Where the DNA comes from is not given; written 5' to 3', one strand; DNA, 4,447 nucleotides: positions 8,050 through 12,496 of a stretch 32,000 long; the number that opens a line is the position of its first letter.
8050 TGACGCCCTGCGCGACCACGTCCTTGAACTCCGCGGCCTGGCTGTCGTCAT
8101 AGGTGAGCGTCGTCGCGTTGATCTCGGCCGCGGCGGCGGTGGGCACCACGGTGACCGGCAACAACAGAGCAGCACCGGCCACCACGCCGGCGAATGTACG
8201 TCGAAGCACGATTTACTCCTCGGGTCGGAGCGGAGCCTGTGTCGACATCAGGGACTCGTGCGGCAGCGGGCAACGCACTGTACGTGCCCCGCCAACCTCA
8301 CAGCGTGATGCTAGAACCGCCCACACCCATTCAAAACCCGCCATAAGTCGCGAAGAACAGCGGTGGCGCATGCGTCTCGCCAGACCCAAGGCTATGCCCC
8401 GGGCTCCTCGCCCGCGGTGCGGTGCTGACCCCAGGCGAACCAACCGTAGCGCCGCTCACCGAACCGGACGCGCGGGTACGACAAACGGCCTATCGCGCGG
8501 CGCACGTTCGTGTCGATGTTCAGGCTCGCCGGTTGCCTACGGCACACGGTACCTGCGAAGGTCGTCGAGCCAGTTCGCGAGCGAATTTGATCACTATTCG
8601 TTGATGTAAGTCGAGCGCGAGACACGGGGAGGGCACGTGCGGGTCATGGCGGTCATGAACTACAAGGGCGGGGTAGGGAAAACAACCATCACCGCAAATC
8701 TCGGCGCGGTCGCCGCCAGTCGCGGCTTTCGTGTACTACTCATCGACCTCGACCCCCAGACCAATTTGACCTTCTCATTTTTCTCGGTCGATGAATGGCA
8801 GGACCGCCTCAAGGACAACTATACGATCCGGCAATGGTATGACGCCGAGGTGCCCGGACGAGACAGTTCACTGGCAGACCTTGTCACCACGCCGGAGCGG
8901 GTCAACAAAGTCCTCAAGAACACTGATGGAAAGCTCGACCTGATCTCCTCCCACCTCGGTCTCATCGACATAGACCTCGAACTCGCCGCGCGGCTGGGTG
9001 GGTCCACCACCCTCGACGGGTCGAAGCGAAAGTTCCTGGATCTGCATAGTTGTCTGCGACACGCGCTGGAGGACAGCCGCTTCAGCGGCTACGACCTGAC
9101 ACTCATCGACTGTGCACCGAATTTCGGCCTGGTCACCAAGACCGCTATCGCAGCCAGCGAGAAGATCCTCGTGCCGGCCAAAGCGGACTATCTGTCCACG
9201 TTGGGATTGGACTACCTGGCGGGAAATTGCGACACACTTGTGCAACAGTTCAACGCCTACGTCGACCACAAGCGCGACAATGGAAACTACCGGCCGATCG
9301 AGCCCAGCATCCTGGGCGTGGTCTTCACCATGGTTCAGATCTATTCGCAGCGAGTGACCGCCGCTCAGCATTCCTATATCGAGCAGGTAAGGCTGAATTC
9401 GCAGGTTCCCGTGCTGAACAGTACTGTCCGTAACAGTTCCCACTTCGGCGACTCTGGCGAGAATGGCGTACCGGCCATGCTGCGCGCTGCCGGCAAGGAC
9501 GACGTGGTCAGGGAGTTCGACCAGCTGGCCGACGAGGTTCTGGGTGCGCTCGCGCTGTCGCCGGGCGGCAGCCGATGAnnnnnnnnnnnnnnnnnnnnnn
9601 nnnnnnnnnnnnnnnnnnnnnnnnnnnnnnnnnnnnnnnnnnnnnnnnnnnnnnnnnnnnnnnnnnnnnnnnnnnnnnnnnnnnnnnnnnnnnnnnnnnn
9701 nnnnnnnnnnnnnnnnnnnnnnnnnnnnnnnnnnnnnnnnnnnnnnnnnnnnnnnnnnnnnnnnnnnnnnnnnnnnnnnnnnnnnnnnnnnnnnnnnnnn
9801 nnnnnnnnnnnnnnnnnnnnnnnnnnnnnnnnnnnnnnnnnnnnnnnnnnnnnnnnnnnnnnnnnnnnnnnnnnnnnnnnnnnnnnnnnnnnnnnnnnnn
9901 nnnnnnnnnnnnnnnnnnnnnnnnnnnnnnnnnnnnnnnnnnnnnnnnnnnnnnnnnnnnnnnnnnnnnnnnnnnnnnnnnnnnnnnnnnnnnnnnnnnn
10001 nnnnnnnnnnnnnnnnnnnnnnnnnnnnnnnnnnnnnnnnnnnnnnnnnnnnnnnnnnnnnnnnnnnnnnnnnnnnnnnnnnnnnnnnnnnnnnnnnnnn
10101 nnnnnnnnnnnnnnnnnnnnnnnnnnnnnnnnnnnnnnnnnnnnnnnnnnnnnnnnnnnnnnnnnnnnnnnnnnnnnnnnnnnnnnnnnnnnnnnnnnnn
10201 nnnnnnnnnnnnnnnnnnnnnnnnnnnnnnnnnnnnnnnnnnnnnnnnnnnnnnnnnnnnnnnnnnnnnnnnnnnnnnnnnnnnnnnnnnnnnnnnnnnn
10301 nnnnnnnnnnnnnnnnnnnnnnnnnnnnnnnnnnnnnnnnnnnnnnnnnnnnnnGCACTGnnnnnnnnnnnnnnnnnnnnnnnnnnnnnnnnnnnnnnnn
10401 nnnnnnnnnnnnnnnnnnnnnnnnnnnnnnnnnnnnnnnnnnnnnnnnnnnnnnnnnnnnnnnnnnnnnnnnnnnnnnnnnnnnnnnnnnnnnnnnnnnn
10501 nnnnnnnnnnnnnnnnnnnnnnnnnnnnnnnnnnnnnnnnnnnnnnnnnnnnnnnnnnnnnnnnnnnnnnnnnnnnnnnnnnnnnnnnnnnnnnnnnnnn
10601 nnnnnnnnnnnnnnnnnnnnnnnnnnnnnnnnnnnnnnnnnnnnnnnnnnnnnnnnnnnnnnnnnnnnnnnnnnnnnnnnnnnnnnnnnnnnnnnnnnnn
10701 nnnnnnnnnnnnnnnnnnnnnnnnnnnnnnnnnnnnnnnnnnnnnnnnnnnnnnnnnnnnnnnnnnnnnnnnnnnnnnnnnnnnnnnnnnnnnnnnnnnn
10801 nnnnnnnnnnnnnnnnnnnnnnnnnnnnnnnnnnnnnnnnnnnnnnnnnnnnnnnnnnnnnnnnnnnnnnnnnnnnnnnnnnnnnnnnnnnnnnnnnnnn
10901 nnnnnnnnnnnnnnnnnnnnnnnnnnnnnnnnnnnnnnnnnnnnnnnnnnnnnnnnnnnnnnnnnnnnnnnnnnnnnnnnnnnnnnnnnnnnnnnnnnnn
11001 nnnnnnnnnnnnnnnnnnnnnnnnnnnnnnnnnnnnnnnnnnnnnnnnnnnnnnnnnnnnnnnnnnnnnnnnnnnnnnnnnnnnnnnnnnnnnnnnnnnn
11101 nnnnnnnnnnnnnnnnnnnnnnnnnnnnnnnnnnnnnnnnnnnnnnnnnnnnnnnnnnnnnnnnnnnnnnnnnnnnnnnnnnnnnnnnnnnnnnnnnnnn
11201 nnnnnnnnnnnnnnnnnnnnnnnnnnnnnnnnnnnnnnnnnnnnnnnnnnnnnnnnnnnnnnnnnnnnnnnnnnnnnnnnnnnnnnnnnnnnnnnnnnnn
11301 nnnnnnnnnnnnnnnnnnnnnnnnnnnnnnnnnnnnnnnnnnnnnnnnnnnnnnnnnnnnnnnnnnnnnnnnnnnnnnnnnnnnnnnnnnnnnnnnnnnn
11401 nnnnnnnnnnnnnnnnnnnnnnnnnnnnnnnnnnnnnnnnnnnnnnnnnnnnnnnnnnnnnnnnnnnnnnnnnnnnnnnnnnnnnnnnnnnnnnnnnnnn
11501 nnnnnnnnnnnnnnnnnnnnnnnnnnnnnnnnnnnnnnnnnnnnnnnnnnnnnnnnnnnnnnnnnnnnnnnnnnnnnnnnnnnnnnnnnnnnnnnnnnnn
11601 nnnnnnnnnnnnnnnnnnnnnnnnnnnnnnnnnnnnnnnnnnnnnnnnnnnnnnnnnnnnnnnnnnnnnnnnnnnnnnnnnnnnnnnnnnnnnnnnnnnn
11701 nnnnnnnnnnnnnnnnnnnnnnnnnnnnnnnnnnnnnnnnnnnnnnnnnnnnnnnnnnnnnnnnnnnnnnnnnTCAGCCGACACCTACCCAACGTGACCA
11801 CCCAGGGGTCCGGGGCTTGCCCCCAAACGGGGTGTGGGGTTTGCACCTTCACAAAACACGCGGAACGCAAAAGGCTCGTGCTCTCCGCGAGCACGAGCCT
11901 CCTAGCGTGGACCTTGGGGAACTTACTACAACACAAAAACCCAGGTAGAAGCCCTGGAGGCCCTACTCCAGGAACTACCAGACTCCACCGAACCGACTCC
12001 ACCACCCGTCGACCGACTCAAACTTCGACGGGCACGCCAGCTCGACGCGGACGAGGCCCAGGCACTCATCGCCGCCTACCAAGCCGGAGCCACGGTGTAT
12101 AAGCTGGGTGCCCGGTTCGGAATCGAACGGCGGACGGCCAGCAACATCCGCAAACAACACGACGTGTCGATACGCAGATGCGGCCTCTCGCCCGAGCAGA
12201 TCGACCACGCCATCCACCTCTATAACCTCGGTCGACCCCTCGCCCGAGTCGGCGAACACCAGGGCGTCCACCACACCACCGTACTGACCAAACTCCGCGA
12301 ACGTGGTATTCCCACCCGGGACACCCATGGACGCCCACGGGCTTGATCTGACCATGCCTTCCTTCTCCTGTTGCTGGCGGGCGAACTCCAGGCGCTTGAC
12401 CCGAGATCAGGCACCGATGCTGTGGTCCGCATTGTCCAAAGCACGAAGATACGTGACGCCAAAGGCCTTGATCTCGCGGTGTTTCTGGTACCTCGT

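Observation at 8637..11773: Intact ParA-like / tandem Rho_N-like / RAMA-CBS-HEPN three-gene operon beside BREX: candidate undescribed defence module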

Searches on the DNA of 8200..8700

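Call 69: search_rna_families(source=window, start=8200, end=8700, threshold=evalue, max_evalue=1)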
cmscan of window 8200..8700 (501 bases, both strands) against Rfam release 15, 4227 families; matches with E-value up to 1: 0.
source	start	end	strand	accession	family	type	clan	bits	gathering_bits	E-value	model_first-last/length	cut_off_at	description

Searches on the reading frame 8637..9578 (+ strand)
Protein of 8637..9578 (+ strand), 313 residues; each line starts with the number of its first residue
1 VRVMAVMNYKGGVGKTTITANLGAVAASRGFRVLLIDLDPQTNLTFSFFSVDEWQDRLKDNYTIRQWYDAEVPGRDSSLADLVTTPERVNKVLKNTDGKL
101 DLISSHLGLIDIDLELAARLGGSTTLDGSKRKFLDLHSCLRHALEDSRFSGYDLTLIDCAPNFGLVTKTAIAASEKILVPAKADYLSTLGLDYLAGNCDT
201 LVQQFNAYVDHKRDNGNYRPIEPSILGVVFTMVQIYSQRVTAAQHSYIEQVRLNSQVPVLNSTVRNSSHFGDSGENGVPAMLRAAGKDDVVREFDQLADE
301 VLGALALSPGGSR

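Call 4: search_protein_families(library=pfam, proteins=[window:8637-9578:+], max_evalue=1)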
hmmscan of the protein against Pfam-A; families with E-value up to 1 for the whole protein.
window:8637-9578:+ (313 aa): 15 families
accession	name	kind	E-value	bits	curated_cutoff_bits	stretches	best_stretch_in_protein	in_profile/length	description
PF13614.12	AAA_31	-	3.7e-34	118.6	27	1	1-206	1-172/177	AAA domain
PF01656.29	CbiA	-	1.1e-19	71.1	25.4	1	5-279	2-124/125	CobQ/CobB/MinD/ParA nucleotide binding domain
PF07015.17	VirC1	-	1.2e-08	35.1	24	2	1-45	1-45/231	VirC1 protein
PF10609.15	ParA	-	2.5e-08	34.1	27.1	1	2-39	4-41/246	NUBPL iron-transfer P-loop NTPase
PF06564.18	CBP_BcsQ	-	6.5e-08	32.8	21.3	1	1-52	1-51/234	Cellulose biosynthesis protein BcsQ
PF02374.21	ArsA_ATPase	-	3.3e-07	30.2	24.3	1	7-50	6-49/305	Anion-transporting ATPase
PF00142.24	Fer4_NifH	-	0.00035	20.6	25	1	9-45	7-43/271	4Fe-4S iron sulfur cluster binding proteins, NifH/frxC family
PF09140.17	MipZ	-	0.00056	19.7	20.7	1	3-49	2-48/262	ATPase MipZ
PF20785.2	MACPF_D3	-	0.001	19.7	25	1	39-82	16-57/66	MACPF protein, D3 domain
PF16575.11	CLP1_P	-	0.007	16.6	26.6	1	12-42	4-34/188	mRNA cleavage and polyadenylation factor CLP1 P-loop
PF03029.23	ATP_bind_1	-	0.026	14.7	27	1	12-42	6-36/240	Conserved hypothetical ATP binding protein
PF06418.20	CTP_synth_N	-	0.12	12.2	26.1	1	12-45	12-45/265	CTP synthase N-terminus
PF03308.22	MeaB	-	0.12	11.7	23.1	1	12-44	43-75/273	Methylmalonyl Co-A mutase-associated GTPase MeaB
PF00448.28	SRP54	-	0.14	12.3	22.7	1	11-39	10-38/196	SRP54-type protein, GTPase domain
PF14465.12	NFRKB_winged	-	0.22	12.3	22.2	1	190-221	54-86/103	NFRKB Winged Helix-like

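Call 5: search_protein_families(library=padloc, proteins=[window:8637-9578:+], max_evalue=1)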
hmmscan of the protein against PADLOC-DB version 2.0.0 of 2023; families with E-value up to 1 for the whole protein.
window:8637-9578:+ (313 aa): 1 family
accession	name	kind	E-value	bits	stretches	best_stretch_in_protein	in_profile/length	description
PDLC04559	PDC-M28B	-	0.00012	19.3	1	5-39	132-166/438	-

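Call 6: search_protein_families(library=ncbifam, proteins=[window:8637-9578:+], max_evalue=1)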
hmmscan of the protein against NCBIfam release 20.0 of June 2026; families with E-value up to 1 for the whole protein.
window:8637-9578:+ (313 aa): 33 families (the best 25 are shown)
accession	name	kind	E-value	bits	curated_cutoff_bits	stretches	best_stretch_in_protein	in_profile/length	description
TIGR03453.1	partition_RepA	equivalog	2.4e-21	76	348.45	1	2-186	105-269/387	plasmid partitioning protein RepA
NF041546.1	ParA_partition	equivalog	3.8e-20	72.3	180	2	3-44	1-42/203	ParA family partition ATPase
TIGR03371.1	cellulose_yhjQ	equivalog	1.2e-16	60.9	157.85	2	1-48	1-48/246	cellulose biosynthesis protein BcsQ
NF010443.0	PRK13869.1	subfamily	3e-13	49.3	446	1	2-183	122-283/405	plasmid-partitioning protein RepA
NF010259.0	PRK13705.1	equivalog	3.6e-12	45.9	725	1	3-194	108-272/388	plasmid-partitioning protein SopA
NF010423.0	PRK13849.1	equivalog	2.7e-09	36.7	313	2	1-45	1-45/231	conjugal transfer ATPase VirC1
NF041283.1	PrgP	equivalog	5.3e-09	35.8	400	1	2-47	3-49/297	ParA superfamily DNA segregation protein PrgP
TIGR01968.1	minD_bact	equivalog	6.9e-09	35.4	212.9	1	2-39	2-39/261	septum site-determining protein MinD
TIGR01969.1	minD_arch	subfamily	3.6e-08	32.9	201.75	1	2-40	1-39/251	cell division ATPase MinD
NF047398.1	AAA_KGGVGR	domain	2.6e-07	31.2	90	1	1-39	2-40/190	KGGVGR-motif variant AAA ATPase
TIGR00345.1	GET3_arsA_TRC40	subfamily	1.3e-06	28.1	135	1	9-48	4-43/299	TRC40/GET3/ArsA family transport-energizing ATPase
NF041136.1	MrpORP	equivalog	1.5e-06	27.8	450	1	3-40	7-44/365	iron-sulfur cluster carrier protein MrpORP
TIGR01281.1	DPOR_bchL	equivalog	1.9e-06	27.4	345.15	1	8-48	6-46/268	ferredoxin:protochlorophyllide reductase (ATP-dependent) iron-sulfur ATP-binding protein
TIGR01007.1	eps_fam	subfamily_domain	3.6e-06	26.7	108.05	1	2-55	18-71/204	polysaccharide biosynthesis tyrosine autokinase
TIGR03815.1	CpaE_hom_Actino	equivalog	9.3e-06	25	154.45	1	2-41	112-151/340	septum site-determining protein Ssd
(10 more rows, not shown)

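Call 52: search_solved_structures(query=window:8637-9578:+, max_evalue=0.00001)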
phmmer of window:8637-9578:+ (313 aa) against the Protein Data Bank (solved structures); distinct sequences matched with E-value up to 0.00001: 21.
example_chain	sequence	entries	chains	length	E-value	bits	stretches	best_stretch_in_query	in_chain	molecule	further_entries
1wcv_1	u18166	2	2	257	8.6e-17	64.6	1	2-46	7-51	SEGREGATION PROTEIN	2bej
4pfs_A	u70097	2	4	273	3.5e-16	62.5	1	2-48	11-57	Cobyrinic Acid a,c-diamide synthase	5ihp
5if9_A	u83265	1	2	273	3.6e-16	62.5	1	2-48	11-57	Cobyrinic Acid a,c-diamide synthase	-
2bek_A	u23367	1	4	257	1.2e-15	60.8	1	2-46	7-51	SEGREGATION PROTEIN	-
8ray_B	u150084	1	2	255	1.6e-15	60.4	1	140-206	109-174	ParA family protein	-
6iub_A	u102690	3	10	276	1.5e-12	50.6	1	3-198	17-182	SpoOJ regulator (Soj)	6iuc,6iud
8jmj_A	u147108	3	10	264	1.7e-11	47.2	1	3-198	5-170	SpoOJ regulator (Soj)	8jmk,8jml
5k5z_A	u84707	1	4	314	3.1e-11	46.3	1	2-59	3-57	ParA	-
5u1j_B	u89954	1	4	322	3.3e-11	46.2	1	2-59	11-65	Uncharacterized protein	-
3pg5_A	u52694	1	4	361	2.9e-10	43.1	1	1-205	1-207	Uncharacterized protein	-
4dzz_A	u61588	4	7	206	1.6e-07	34.1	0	1-45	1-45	Plasmid partitioning protein ParF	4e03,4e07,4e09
5u1g_D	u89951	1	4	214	1.8e-07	34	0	1-45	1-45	ParA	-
2oze_A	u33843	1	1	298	4.1e-07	32.8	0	148-210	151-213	Orf delta'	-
3k9g_A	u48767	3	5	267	6.1e-07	32.2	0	2-192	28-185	PF-32 protein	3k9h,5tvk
9nbl_A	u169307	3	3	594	6.4e-07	32.2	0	8-52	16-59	Arsenite transporter ATPase-like protein,arsA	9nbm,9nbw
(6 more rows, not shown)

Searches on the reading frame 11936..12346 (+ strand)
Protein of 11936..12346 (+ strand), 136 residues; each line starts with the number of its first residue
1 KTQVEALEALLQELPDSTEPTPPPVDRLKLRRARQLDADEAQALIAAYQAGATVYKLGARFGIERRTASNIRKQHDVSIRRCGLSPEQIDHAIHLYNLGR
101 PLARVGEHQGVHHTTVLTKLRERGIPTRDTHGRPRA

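Call 32: search_protein_families(library=pfam, proteins=[window:11936-12346:+], max_evalue=0.01)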
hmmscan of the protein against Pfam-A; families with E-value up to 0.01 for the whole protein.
window:11936-12346:+ (136 aa): 4 families
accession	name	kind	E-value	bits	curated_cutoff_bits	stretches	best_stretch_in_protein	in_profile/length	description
PF13384.12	HTH_23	-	7.3e-06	26.1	24.6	1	41-74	8-40/50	Homeodomain-like domain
PF13936.12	HTH_38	-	0.0014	18.8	27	0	84-121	5-42/44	Helix-turn-helix domain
PF04545.22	Sigma70_r4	-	0.007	16.3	24.1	0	35-73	4-42/50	Sigma-70, region 4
PF13518.12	HTH_28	-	0.0091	16.5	25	0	44-74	5-35/52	Helix-turn-helix domain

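Call 33: search_protein_families(library=padloc, proteins=[window:11936-12346:+], max_evalue=0.00001)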
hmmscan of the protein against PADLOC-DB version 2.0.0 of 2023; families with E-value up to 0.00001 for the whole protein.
window:11936-12346:+ (136 aa): 0 families
